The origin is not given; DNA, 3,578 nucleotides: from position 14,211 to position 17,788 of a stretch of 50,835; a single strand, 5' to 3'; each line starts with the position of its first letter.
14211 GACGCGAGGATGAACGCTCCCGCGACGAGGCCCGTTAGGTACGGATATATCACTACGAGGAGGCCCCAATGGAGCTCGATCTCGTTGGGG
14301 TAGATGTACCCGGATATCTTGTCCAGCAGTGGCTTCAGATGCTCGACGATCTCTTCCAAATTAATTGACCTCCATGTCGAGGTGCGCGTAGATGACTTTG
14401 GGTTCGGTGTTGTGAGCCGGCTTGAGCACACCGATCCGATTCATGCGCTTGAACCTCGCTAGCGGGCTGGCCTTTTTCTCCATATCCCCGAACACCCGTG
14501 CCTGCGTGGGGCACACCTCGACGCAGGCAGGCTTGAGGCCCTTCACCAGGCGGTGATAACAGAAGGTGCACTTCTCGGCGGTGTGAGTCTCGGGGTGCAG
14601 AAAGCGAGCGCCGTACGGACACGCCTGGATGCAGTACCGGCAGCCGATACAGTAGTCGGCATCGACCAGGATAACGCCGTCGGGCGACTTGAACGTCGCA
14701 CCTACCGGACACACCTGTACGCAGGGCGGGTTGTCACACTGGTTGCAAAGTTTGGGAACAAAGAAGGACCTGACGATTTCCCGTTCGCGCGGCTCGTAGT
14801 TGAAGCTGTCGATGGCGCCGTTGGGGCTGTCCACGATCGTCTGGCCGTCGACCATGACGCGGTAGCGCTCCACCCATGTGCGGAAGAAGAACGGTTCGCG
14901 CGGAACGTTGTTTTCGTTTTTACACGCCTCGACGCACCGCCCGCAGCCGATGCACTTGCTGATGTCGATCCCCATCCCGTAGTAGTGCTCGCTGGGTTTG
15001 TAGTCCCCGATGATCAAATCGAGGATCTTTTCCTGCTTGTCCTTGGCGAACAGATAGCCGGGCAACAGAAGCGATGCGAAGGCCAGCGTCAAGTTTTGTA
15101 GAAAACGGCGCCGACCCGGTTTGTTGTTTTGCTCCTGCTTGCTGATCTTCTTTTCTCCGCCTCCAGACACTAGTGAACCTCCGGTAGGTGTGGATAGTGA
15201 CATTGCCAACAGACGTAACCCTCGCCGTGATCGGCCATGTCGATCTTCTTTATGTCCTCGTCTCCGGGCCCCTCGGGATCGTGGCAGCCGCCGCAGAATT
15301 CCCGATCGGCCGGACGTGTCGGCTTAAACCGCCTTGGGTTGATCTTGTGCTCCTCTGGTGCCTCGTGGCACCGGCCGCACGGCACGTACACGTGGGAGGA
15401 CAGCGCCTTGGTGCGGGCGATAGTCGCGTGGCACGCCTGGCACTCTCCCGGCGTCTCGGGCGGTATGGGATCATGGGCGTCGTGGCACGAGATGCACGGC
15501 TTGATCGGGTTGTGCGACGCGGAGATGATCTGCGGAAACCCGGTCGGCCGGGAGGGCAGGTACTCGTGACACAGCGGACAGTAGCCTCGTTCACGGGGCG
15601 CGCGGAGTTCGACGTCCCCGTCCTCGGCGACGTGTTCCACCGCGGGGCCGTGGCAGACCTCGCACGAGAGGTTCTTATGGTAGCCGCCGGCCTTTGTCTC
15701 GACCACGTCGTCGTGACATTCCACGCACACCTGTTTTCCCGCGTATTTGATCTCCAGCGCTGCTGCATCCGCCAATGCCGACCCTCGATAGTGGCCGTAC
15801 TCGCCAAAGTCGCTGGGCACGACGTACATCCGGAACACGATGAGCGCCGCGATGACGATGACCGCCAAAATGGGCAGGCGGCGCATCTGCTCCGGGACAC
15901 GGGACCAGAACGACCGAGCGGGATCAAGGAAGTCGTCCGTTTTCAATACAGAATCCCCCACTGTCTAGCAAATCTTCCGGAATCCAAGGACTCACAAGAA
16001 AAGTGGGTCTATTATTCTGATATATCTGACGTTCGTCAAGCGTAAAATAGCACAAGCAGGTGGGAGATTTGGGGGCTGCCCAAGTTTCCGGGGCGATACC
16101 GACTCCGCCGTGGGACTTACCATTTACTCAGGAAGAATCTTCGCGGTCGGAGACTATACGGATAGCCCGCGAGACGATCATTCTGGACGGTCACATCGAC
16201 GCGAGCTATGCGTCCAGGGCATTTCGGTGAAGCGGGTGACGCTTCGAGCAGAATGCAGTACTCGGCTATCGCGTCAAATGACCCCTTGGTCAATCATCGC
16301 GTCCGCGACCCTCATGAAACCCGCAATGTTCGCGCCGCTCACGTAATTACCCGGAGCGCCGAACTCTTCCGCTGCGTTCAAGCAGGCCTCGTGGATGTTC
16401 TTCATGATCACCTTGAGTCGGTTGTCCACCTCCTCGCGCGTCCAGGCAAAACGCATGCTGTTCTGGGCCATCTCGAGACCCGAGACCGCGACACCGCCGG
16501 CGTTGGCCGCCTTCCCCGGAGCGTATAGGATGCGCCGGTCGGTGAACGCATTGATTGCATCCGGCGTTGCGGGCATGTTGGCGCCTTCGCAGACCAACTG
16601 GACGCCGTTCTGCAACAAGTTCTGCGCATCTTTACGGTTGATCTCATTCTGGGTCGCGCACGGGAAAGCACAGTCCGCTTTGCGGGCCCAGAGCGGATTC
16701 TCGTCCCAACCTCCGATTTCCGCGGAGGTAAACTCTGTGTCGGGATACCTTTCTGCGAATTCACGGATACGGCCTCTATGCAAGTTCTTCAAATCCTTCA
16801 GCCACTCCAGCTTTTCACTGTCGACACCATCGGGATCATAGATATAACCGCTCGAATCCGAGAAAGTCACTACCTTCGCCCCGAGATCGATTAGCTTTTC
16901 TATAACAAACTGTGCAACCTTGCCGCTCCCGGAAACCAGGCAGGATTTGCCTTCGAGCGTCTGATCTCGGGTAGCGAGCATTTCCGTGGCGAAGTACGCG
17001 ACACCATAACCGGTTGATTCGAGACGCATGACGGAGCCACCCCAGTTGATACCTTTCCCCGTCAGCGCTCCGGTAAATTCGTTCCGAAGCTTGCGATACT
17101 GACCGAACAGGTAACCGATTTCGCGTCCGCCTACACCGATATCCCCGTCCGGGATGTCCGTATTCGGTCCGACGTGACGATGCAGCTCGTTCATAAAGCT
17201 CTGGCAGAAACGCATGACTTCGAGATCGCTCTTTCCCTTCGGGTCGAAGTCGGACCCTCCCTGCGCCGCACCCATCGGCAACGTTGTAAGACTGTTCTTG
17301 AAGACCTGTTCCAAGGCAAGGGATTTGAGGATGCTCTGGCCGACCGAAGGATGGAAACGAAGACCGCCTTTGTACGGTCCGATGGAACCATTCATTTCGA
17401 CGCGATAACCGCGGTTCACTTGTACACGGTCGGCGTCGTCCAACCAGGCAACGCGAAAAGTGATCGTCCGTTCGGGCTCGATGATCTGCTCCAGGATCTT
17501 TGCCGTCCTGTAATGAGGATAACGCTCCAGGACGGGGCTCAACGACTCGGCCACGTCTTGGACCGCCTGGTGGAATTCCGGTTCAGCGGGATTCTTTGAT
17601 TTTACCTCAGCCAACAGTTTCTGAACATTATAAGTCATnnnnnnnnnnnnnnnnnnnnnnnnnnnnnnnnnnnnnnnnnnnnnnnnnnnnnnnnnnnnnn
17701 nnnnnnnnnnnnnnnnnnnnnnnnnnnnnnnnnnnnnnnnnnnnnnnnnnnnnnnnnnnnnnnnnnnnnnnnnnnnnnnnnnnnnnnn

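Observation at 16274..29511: Sigma-54-type eight-gene operon joining a NuoE / NuoF-GltD / Fe-S flavin module, a lone GltB FMN subunit, two PPDK_N paralogues and GdhA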

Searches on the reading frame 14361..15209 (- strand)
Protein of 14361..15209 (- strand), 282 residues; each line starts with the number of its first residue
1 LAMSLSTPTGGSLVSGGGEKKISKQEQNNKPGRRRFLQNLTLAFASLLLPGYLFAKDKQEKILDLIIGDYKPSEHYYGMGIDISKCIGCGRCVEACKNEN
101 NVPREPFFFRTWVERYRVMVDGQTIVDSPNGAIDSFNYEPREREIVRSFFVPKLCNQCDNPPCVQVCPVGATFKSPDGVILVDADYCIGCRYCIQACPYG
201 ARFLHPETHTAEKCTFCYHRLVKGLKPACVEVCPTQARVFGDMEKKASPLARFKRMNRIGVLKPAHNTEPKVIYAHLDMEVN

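Call 22: search_protein_families(library=pfam, proteins=[window:14361-15209:-], max_evalue=0.001)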
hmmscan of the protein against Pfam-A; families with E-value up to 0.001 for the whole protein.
window:14361-15209:- (282 aa): 15 families
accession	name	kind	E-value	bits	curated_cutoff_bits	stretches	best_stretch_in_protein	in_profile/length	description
PF13247.11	Fer4_11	-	5.8e-27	94.3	26.2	1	147-242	2-99/100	4Fe-4S dicluster domain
PF12838.12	Fer4_7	-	8.9e-18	64.9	27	2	85-171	1-52/52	4Fe-4S dicluster domain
PF12837.12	Fer4_6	-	8.4e-15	54.3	25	2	179-201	1-23/24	4Fe-4S binding domain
PF00037.32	Fer4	-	1e-14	54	21.1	2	181-201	2-22/24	4Fe-4S binding domain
PF13237.11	Fer4_10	-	5.3e-14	52.3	25.5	3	181-234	3-53/53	4Fe-4S dicluster domain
PF13187.11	Fer4_9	-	4.1e-12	46.4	27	3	186-237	1-51/52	4Fe-4S dicluster domain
PF12797.12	Fer4_2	-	8.5e-12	44.6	24.5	2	179-199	2-22/22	4Fe-4S binding domain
PF12798.12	Fer4_3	-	3.1e-10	40.5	27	0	187-201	1-15/15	4Fe-4S binding domain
PF13484.11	Fer4_16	-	4.2e-08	34.3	30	0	187-213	2-28/66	4Fe-4S double cluster binding domain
PF25160.1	LdpA_Fe-S-bd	-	8.6e-08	32.3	27.6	0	157-200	4-41/49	LdpA Fe-S cluster-binding domain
PF13534.11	Fer4_17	-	7.6e-07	30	22.2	0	85-99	1-15/61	4Fe-4S dicluster domain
PF13183.11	Fer4_8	-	1.1e-06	29.5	27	1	83-170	2-67/68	4Fe-4S dicluster domain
PF14697.11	Fer4_21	-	1.1e-05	25.9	35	0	155-199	8-53/59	4Fe-4S dicluster domain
PF12800.12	Fer4_4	-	1.7e-05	25.2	24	0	84-97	2-15/17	4Fe-4S binding domain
PF17179.9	Fer4_22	-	0.00076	20.7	27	0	76-98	71-93/95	4Fe-4S dicluster domain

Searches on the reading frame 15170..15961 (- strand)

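Call 22: search_protein_families(library=pfam, proteins=[window:15170-15961:-], max_evalue=0.001)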
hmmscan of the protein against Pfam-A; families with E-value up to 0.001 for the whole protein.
window:15170-15961:- (263 aa): 5 families
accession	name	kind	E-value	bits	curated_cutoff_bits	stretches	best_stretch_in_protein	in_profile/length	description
PF14522.11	Cytochrome_C7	-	4.6e-14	52.4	24.8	1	125-178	13-66/67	Cytochrome c7 and related cytochrome c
PF02085.21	Cytochrom_CIII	-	2.7e-07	31.3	22.9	1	95-178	28-101/101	Class III cytochrome C family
PF14537.11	Cytochrom_c3_2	-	9.4e-07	29.7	25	0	96-178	5-78/79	Cytochrome c3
PF22113.1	Mtrc-MtrF_II-IV_dom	-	1.6e-05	24.9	30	1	77-230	7-166/176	Outer membrane cytochrome MtrC/MtrF-like, domains II/IV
PF09699.15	Paired_CXXCH_1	-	2.2e-05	24.5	20.6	0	72-86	25-39/41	Doubled CXXCH motif (Paired_CXXCH_1)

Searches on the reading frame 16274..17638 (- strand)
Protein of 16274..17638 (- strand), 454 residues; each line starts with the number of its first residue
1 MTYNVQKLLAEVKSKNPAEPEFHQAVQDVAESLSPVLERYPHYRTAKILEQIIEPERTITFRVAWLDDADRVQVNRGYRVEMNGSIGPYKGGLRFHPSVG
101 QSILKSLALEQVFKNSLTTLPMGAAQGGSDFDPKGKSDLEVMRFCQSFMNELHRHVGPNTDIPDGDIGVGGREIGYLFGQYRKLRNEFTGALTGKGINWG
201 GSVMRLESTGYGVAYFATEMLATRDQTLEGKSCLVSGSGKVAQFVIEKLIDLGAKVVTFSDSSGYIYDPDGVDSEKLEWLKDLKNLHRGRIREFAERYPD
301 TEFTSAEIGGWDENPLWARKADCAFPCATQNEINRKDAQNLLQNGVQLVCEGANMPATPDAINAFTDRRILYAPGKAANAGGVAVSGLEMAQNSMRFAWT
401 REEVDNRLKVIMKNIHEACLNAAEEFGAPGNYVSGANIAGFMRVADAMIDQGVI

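Call 5: search_protein_families(library=pfam, proteins=[window:16274-17638:-], max_evalue=0.01)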
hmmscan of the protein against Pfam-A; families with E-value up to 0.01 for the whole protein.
window:16274-17638:- (454 aa): 3 families
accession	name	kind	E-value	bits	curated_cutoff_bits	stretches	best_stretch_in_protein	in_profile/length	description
PF00208.27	ELFV_dehydrog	-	4.3e-87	292.2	23.4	1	200-452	1-241/241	Glutamate/Leucine/Phenylalanine/Valine dehydrogenase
PF02812.23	ELFV_dehydrog_N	-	1.9e-44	150.9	25.3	1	55-183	1-129/129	Glu/Leu/Phe/Val dehydrogenase, dimerisation domain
PF13241.12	NAD_binding_7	-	8.1e-05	23.6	22.1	1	228-341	5-82/104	Putative NAD(P)-binding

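Call 6: search_protein_families(library=ncbifam, proteins=[window:16274-17638:-], max_evalue=0.01)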
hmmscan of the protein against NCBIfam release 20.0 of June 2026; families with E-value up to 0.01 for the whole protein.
window:16274-17638:- (454 aa): 5 families
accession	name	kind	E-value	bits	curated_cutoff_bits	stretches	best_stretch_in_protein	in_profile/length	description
NF006929.0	PRK09414.1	equivalog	1.5e-213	709.7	536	1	3-454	5-445/445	NADP-specific glutamate dehydrogenase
NF010634.0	PRK14031.1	equivalog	5.3e-196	651.4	822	1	4-454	2-444/444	NADP-specific glutamate dehydrogenase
NF010633.0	PRK14030.1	subfamily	1.3e-186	621.1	743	1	3-454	1-445/445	glutamate dehydrogenase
NF041398.1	GluDhGdhB_Halo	equivalog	4.1e-61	207.1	620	1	47-452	23-407/410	glutamate dehydrogenase GdhB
NF040817.1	GdhA_Arch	equivalog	1.7e-59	202.1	750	1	47-453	26-416/419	glutamate dehydrogenase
